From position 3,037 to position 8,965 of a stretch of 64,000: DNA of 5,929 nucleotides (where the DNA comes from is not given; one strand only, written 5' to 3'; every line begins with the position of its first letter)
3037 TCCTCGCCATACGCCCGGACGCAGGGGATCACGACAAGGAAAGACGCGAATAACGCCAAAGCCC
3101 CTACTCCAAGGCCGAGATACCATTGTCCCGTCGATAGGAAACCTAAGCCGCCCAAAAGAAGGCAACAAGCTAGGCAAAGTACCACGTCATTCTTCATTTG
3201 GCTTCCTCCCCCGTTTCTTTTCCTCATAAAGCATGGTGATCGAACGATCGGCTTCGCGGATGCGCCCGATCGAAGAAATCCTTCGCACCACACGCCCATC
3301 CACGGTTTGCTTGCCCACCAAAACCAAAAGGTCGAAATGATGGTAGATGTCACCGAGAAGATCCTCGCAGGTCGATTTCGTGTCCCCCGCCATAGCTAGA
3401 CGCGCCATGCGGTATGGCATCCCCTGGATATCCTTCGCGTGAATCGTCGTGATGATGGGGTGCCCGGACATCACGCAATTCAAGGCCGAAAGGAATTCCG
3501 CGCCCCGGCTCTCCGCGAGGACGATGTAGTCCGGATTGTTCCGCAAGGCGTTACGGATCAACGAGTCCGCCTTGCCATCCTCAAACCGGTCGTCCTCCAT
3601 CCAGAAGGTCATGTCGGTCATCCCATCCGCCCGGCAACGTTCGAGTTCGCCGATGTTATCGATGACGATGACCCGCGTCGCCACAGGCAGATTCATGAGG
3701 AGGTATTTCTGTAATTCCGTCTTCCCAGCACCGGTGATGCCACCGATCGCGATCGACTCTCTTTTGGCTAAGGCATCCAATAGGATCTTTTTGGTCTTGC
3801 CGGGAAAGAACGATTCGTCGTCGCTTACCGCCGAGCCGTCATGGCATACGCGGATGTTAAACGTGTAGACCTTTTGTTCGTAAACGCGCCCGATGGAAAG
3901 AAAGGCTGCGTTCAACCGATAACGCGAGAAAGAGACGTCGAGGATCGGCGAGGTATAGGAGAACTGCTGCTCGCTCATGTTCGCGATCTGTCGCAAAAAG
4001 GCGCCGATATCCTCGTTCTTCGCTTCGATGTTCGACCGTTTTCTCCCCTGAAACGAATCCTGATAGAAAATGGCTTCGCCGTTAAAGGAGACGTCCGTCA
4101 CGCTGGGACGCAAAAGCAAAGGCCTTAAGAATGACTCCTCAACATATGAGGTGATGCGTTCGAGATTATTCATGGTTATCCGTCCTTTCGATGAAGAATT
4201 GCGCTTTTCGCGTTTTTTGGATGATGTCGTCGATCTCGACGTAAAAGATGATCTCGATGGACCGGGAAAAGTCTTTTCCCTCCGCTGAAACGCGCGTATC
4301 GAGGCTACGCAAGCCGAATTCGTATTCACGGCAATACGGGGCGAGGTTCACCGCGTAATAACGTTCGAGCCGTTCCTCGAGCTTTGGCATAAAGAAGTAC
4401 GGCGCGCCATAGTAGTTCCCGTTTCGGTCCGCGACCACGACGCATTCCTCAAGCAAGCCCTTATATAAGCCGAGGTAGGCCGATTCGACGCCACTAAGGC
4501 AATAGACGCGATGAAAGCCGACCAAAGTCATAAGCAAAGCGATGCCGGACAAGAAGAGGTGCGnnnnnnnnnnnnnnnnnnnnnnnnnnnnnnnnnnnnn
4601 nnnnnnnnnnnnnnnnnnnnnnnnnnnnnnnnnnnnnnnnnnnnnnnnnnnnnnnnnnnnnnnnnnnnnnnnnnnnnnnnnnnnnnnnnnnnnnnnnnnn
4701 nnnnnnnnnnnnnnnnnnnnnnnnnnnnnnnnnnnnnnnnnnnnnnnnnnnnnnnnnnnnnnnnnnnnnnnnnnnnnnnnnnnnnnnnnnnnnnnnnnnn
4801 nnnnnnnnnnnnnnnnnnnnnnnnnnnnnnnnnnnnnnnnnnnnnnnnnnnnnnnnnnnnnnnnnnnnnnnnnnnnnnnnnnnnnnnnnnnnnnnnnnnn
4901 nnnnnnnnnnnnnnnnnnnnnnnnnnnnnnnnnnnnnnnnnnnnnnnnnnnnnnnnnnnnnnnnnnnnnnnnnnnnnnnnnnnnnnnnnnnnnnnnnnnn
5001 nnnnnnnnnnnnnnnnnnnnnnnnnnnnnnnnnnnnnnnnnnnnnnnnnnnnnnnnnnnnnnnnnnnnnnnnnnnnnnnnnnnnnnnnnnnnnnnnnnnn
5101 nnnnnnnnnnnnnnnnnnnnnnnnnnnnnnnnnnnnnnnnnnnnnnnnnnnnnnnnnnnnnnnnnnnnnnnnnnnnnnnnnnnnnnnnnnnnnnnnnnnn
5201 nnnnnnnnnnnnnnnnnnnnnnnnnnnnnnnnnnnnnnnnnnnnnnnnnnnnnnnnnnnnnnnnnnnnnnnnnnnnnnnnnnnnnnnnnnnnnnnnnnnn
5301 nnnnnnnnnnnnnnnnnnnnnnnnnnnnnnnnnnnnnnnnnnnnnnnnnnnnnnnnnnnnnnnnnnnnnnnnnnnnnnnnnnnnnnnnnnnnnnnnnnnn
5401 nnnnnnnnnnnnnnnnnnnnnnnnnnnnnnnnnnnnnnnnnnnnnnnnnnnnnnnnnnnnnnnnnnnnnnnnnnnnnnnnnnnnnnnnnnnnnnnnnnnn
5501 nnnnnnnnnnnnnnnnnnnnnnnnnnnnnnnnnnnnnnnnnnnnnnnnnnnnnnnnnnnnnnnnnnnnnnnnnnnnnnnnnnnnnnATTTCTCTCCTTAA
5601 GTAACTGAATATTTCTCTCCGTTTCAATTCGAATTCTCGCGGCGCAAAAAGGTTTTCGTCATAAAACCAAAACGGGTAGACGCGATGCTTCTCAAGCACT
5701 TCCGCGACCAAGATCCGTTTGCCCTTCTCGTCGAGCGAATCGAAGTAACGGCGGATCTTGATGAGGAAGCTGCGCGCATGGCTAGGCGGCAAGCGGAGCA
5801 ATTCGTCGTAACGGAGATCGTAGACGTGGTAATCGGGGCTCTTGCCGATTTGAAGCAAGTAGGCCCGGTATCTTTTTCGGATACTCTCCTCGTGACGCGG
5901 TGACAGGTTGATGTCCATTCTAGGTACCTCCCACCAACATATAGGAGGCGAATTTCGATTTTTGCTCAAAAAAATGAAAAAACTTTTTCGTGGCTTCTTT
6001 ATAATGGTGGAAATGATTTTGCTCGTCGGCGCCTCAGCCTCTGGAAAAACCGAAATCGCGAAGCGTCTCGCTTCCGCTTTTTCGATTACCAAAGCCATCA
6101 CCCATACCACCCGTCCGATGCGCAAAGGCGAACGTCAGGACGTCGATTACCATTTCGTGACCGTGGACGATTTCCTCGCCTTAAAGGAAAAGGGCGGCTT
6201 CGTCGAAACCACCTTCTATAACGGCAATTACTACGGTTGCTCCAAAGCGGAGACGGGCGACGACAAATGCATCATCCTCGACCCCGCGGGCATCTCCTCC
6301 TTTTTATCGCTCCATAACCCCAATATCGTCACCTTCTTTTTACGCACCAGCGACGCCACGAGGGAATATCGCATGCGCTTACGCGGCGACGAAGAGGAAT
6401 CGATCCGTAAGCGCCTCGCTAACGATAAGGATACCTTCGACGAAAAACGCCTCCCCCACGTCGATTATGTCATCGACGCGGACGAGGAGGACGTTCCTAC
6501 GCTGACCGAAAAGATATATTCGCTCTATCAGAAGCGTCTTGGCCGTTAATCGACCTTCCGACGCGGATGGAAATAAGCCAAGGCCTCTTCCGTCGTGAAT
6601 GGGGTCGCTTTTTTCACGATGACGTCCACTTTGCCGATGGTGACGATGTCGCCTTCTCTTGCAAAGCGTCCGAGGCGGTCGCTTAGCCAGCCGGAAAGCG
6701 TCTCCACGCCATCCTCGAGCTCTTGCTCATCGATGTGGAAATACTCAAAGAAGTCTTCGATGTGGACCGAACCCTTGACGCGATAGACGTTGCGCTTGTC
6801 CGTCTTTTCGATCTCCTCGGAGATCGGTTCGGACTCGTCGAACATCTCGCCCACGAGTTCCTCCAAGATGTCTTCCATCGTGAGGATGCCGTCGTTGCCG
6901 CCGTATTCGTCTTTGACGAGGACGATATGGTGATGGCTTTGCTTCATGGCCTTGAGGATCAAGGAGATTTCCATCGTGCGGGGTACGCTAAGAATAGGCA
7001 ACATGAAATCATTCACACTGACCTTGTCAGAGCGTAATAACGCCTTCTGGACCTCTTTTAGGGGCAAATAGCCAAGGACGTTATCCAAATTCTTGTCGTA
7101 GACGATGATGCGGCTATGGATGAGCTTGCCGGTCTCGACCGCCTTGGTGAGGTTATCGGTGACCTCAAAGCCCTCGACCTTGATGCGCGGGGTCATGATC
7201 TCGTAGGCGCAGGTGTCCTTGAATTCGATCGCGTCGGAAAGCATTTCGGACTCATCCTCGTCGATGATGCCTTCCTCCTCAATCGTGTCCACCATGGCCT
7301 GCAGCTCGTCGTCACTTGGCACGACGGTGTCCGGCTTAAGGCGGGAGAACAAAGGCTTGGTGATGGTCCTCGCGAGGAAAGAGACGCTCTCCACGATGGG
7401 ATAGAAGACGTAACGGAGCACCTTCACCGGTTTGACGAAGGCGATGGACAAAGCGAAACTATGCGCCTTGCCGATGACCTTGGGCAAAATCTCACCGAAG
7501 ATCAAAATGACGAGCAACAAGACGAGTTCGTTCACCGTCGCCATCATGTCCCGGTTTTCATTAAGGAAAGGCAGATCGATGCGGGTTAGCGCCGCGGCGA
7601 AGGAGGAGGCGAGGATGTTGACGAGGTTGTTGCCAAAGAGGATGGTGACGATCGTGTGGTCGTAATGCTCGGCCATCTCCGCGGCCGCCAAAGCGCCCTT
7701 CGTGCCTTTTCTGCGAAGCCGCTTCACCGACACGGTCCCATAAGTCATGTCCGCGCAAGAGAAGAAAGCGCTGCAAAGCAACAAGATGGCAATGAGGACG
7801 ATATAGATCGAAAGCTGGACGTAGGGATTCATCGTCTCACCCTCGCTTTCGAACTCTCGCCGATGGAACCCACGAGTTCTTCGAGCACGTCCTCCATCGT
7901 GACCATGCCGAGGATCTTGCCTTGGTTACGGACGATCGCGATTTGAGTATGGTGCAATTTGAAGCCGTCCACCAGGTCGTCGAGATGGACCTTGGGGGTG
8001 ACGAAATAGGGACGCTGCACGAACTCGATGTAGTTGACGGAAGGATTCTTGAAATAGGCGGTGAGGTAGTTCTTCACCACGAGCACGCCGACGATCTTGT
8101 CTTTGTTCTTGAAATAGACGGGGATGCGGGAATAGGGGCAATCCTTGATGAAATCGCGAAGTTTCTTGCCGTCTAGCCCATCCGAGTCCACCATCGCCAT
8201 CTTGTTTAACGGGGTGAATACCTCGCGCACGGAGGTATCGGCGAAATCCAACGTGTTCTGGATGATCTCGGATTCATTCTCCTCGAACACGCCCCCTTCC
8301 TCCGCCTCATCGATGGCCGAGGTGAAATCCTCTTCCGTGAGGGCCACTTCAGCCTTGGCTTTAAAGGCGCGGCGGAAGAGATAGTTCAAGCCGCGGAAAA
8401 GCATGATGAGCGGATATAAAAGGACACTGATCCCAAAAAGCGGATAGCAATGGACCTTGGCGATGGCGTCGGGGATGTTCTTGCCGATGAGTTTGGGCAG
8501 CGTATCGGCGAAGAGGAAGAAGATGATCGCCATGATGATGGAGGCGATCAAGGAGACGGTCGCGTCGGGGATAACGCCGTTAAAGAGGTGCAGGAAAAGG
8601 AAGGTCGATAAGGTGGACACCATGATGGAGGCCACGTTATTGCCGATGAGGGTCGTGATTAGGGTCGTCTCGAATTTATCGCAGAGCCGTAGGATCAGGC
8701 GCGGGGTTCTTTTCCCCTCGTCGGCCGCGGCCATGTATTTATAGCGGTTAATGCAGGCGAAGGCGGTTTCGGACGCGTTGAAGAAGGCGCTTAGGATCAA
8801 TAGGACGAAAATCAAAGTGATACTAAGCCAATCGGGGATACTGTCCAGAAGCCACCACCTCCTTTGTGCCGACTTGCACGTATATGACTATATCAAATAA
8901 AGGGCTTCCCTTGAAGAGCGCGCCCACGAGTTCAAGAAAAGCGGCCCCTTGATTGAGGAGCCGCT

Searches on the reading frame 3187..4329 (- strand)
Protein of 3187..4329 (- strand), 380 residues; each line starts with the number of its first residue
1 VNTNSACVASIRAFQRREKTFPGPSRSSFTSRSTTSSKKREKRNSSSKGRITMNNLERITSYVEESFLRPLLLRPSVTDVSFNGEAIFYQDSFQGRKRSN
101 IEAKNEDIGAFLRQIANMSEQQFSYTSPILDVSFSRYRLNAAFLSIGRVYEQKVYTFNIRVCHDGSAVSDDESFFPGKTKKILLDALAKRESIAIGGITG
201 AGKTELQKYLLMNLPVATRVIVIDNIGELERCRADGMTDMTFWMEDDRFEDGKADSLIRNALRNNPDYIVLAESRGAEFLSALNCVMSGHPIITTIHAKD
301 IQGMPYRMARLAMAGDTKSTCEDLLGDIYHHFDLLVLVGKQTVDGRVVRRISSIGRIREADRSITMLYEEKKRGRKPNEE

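Call 63: search_protein_families(library=pfam, proteins=[window:3187-4329:-], max_evalue=0.0001)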
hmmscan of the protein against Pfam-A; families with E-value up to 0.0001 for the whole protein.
window:3187-4329:- (380 aa): 2 families
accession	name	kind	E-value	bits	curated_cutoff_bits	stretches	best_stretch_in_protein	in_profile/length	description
PF00437.27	T2SSE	-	2e-15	56.8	24.9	1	178-315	129-262/370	Type II/IV secretion system protein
PF20720.3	nSTAND3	-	1.1e-05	25.6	27.2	0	178-246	5-73/155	Novel STAND NTPase 3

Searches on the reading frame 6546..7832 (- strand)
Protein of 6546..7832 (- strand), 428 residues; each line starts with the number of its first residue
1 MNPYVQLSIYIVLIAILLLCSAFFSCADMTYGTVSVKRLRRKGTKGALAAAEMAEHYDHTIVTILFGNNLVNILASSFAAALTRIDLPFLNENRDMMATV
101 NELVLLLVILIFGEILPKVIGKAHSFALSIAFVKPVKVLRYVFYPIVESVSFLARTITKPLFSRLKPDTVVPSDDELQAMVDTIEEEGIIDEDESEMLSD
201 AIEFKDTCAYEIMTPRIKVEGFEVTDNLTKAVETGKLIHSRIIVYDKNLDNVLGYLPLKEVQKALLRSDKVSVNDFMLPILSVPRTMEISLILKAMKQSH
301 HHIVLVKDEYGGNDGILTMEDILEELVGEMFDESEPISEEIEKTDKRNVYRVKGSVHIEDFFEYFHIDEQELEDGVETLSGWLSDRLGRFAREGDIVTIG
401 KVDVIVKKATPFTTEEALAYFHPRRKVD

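Call 63: search_protein_families(library=pfam, proteins=[window:6546-7832:-], max_evalue=0.0001)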
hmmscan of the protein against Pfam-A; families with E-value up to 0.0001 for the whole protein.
window:6546-7832:- (428 aa): 3 families
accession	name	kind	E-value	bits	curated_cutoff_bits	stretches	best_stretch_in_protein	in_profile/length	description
PF01595.25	CNNM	-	6e-36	124.2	28.4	1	13-194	2-181/181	Cyclin M transmembrane N-terminal domain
PF03471.22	CorC_HlyC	-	1.5e-11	44.5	27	1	347-409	5-67/81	Transporter associated domain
PF00571.33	CBS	-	8.4e-07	29.7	24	1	279-327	8-56/57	CBS domain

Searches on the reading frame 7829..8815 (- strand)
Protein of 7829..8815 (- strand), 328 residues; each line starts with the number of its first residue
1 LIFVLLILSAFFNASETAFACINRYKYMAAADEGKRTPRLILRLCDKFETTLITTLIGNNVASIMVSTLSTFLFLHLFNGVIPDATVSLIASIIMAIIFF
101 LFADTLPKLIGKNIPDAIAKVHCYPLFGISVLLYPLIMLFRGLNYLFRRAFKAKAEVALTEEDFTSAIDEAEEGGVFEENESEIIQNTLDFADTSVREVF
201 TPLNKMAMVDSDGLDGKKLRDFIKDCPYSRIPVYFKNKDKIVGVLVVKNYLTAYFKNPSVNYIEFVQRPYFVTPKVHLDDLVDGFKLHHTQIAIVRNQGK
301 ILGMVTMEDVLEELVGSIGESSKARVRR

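Call 63: search_protein_families(library=pfam, proteins=[window:7829-8815:-], max_evalue=0.0001)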
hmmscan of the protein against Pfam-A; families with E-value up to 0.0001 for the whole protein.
window:7829-8815:- (328 aa): 2 families
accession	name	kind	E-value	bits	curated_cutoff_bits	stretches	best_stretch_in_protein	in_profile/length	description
PF01595.25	CNNM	-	1.6e-36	126.2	28.4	1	2-181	3-181/181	Cyclin M transmembrane N-terminal domain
PF00571.33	CBS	-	2e-08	34.9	24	1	268-315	8-56/57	CBS domain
